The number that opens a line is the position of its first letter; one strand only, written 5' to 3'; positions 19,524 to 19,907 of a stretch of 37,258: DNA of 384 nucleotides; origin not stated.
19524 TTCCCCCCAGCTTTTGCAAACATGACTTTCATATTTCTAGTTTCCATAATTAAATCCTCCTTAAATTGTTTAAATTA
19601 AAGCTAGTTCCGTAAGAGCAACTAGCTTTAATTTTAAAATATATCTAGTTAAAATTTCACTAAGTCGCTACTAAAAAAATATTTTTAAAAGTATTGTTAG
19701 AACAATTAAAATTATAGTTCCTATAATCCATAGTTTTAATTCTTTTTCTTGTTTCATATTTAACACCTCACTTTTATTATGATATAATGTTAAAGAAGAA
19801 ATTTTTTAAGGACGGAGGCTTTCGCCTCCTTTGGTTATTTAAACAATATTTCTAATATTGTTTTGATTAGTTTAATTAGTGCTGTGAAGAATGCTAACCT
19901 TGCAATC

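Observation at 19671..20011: Two-peptide operon with a convergent consensus antisense promoter: type I toxin-antitoxin-like cassette next to the partition genes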

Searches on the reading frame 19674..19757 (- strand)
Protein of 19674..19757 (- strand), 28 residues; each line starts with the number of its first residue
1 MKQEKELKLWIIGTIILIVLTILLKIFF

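Call 12: search_protein_families(library=pfam, proteins=[window:19674-19757:-], max_evalue=1)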
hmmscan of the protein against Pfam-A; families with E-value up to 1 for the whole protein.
seq(28 aa): 3 families
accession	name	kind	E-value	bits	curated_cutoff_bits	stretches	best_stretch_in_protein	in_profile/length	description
PF13572.11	DUF4134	-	0.016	15.9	26.5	1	4-28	69-93/93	Domain of unknown function (DUF4134)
PF17319.7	DUF5362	-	0.022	15.1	25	1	2-28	67-93/94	Family of unknown function (DUF5362)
PF07835.17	COX4_pro_2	-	0.64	10.7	22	1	8-28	26-46/46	Bacterial aa3 type cytochrome c oxidase subunit IV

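Call 13: search_protein_families(library=ncbifam, proteins=[window:19674-19757:-], max_evalue=1)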
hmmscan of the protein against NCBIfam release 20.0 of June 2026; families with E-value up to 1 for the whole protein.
seq(28 aa): 1 family
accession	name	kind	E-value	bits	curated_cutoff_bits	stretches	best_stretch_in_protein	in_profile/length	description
NF002722.0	PRK02565.1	equivalog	0.085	12.5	57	1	2-28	11-37/48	photosystem II reaction center protein J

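Call 14: search_protein_families(library=phrogs, proteins=[window:19674-19757:-], max_evalue=1)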
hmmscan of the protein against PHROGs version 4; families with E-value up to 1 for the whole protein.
seq(28 aa): 3 families
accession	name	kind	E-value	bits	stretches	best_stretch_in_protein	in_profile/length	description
phrog_6701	-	unknown function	0.0042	17.9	1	1-28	141-168/169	-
phrog_276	-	unknown function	0.082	14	1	2-26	68-92/99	-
phrog_8911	-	unknown function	0.15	13.4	1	6-25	52-72/74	-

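Call 54: search_protein_families(library=padloc, proteins=[window:19674-19757:-], max_evalue=1)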
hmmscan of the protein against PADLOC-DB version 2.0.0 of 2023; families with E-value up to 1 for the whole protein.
seq(28 aa): 0 families

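Call 62: search_dna_similar(query=window:19674-19757:-, collection=phages, mode=protein, max_evalue=10, max_rows=20)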
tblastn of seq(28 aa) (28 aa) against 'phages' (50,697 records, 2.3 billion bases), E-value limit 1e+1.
No match.
